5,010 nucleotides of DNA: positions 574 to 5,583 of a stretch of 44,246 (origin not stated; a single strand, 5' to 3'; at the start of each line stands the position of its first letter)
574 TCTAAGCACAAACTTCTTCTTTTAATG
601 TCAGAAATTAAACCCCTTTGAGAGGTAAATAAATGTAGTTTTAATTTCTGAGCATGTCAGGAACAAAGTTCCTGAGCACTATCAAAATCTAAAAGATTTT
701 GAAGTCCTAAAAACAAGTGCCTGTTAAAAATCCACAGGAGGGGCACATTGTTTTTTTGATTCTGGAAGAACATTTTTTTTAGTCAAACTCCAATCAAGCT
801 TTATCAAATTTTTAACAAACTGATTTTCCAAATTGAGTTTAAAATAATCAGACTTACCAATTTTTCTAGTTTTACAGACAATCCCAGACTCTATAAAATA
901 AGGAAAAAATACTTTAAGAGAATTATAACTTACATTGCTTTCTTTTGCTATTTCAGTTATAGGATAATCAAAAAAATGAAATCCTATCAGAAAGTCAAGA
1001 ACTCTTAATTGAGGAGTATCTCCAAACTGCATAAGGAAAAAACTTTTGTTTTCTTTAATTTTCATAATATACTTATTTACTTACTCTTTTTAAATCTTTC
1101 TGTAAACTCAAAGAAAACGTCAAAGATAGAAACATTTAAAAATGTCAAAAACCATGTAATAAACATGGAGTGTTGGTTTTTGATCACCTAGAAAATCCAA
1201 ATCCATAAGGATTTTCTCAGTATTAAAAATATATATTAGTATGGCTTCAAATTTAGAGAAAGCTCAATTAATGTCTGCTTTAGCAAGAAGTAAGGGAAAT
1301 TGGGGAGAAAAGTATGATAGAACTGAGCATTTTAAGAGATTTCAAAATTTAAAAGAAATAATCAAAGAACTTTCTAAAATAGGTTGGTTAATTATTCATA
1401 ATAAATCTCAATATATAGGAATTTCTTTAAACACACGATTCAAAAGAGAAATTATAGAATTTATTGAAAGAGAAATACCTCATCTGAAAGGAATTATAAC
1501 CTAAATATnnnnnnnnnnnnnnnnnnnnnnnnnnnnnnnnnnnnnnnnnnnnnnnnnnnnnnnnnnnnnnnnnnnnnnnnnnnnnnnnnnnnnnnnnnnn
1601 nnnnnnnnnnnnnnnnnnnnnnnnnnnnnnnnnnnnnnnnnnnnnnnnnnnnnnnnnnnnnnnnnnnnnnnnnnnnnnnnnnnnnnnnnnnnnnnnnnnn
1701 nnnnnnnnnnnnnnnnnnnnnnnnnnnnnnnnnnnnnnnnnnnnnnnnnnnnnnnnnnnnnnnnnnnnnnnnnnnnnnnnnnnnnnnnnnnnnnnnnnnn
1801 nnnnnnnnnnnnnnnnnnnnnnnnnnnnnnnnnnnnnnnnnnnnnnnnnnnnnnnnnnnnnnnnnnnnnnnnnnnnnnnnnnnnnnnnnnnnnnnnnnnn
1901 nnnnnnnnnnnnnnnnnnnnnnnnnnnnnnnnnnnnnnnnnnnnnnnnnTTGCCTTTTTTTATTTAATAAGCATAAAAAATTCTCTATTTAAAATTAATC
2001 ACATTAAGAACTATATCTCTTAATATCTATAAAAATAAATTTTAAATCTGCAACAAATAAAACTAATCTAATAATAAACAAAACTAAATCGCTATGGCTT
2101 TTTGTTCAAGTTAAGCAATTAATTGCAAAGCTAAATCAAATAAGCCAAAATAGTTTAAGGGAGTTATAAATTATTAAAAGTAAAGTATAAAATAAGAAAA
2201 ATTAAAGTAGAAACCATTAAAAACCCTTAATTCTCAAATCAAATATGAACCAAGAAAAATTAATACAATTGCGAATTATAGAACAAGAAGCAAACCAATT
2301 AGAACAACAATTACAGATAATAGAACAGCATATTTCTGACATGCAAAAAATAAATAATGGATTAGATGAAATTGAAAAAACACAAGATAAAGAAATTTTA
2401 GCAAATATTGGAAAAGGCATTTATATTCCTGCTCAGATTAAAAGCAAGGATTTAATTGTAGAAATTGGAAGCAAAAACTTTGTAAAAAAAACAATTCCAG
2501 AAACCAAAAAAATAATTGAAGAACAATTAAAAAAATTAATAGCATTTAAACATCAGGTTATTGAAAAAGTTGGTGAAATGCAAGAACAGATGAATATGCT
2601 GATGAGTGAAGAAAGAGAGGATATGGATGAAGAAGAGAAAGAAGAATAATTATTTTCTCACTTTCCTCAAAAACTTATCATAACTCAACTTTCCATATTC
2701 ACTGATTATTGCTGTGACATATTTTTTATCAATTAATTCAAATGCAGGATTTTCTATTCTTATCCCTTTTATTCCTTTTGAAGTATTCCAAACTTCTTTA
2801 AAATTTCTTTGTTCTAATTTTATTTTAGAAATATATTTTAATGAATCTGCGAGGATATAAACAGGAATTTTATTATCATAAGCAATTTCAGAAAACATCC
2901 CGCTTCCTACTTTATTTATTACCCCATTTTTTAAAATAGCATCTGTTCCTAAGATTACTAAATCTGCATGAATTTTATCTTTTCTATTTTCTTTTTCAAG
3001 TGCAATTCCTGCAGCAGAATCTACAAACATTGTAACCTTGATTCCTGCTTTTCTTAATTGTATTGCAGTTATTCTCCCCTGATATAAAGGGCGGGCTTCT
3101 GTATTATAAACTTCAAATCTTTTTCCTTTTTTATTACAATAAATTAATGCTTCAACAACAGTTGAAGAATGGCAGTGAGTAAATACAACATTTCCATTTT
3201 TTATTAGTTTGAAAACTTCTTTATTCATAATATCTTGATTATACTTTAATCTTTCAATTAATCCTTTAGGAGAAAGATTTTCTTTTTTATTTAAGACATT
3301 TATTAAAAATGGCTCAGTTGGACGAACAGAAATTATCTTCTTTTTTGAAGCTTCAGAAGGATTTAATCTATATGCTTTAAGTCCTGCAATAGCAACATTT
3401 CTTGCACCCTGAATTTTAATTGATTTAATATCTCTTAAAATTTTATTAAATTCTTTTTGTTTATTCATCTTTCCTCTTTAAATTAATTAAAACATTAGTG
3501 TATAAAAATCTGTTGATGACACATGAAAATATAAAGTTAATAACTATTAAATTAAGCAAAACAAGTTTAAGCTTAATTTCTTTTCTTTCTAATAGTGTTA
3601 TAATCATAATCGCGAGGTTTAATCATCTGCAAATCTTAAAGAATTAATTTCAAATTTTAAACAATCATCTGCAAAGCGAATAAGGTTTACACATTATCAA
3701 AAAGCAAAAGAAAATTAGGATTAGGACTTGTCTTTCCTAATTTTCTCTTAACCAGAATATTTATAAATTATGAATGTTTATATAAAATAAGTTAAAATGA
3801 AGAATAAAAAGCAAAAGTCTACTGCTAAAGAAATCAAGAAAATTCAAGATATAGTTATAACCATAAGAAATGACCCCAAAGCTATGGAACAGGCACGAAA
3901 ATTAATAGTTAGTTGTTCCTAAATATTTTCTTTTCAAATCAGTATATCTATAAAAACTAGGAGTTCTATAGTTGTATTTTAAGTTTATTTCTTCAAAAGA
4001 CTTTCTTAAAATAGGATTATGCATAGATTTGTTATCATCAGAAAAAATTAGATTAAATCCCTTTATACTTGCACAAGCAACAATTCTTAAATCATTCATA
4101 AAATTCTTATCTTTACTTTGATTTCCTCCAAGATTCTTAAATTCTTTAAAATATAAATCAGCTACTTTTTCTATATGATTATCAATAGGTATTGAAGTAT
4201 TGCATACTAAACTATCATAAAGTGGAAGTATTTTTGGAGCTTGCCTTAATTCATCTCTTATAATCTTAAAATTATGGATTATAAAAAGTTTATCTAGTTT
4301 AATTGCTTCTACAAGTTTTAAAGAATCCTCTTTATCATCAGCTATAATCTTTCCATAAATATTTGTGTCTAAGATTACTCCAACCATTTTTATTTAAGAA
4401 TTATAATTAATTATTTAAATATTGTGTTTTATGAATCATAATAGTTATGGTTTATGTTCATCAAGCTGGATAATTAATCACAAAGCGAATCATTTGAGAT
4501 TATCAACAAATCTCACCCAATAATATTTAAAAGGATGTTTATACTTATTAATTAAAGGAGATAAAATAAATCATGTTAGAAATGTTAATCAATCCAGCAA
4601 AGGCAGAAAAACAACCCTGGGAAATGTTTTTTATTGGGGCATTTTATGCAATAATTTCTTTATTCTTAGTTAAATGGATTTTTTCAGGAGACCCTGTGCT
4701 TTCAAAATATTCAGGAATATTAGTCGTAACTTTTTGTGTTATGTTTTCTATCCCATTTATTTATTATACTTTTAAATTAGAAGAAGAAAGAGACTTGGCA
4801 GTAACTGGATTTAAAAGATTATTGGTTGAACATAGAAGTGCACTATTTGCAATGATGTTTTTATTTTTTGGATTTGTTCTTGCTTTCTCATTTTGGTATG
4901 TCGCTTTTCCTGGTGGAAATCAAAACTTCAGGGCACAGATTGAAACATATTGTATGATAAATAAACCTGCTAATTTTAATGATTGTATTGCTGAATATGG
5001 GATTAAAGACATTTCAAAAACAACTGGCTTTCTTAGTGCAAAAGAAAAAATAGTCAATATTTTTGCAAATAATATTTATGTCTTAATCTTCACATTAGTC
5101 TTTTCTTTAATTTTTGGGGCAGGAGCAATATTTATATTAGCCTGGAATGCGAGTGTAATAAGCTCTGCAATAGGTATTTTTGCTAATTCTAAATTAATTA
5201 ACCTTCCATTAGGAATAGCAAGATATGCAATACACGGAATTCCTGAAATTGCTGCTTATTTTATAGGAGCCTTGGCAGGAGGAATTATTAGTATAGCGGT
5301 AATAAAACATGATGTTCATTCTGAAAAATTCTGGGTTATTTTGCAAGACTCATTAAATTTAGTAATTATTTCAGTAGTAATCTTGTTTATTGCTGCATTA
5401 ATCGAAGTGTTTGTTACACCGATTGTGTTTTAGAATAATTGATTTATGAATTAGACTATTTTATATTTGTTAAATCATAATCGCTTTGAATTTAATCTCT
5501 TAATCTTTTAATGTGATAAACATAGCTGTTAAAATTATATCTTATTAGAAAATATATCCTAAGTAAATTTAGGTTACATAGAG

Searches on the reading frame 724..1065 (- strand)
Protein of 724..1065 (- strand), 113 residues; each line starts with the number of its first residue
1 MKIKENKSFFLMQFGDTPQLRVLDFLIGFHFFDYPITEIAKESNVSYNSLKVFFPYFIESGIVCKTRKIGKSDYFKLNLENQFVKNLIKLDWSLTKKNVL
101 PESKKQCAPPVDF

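Call 21: search_protein_families(library=pfam, proteins=[window:724-1065:-], max_evalue=1)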
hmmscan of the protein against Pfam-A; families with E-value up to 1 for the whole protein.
window:724-1065:- (113 aa): 1 family
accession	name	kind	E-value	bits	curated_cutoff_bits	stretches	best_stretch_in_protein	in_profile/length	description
PF10980.13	DUF2787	-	0.094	13.4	27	1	22-63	56-97/126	Protein of unknown function (DUF2787)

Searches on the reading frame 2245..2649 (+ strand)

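Call 21: search_protein_families(library=pfam, proteins=[window:2245-2649:+], max_evalue=1)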
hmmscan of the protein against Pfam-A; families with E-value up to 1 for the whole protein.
window:2245-2649:+ (134 aa): 5 families
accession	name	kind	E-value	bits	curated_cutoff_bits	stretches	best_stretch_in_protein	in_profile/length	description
PF02996.22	Prefoldin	-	1.9e-14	54.1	23.2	1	12-124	1-115/120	Prefoldin subunit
PF09821.14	AAA_assoc_C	-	0.014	16.4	27.6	1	65-115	29-78/119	C-terminal AAA-associated domain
PF21053.3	BFA1_C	-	0.073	13.4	23.5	1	8-75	34-103/135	Biogenesis factor required for ATP synthase 1, C-terminal domain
PF17300.7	FIN1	-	0.28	11.2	25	1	61-119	180-239/242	Filaments in between nuclei protein-1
PF02465.23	FliD_N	-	0.98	10.5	24.8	1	13-46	17-50/97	Flagellar hook-associated protein 2 N-terminus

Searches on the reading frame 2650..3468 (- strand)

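Call 3: search_protein_families(library=pfam, proteins=[window:2650-3468:-], max_evalue=0.01)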
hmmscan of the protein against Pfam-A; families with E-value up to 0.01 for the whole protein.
window:2650-3468:- (272 aa): 1 family
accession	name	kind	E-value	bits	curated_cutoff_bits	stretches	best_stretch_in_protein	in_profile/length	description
PF01008.23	IF-2B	-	2.6e-40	138.9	22.4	1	70-261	85-278/280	Initiation factor 2 subunit family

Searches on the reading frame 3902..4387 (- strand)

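Call 3: search_protein_families(library=pfam, proteins=[window:3902-4387:-], max_evalue=0.01)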
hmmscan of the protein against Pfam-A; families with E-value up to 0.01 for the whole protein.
window:3902-4387:- (161 aa): 0 families

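Call 21: search_protein_families(library=pfam, proteins=[window:3902-4387:-], max_evalue=1)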
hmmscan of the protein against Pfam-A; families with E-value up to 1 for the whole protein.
window:3902-4387:- (161 aa): 2 families
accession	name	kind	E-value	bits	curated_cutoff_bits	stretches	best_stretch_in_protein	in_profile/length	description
PF04026.17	SpoVG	-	0.07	13.7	29.6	1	18-45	12-39/82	SpoVG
PF01850.27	PIN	-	0.081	14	23.6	1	4-119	1-112/120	PIN domain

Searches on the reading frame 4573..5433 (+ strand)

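Call 3: search_protein_families(library=pfam, proteins=[window:4573-5433:+], max_evalue=0.01)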
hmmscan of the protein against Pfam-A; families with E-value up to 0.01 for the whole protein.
window:4573-5433:+ (286 aa): 1 family
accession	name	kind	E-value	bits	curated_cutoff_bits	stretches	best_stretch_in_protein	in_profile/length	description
PF01944.22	SpoIIM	-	4.8e-17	62.8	26.9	1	95-283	1-163/163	Stage II sporulation protein M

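Call 4: search_protein_families(library=ncbifam, proteins=[window:4573-5433:+], max_evalue=0.01)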
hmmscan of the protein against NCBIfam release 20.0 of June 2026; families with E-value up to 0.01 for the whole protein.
window:4573-5433:+ (286 aa): 0 families
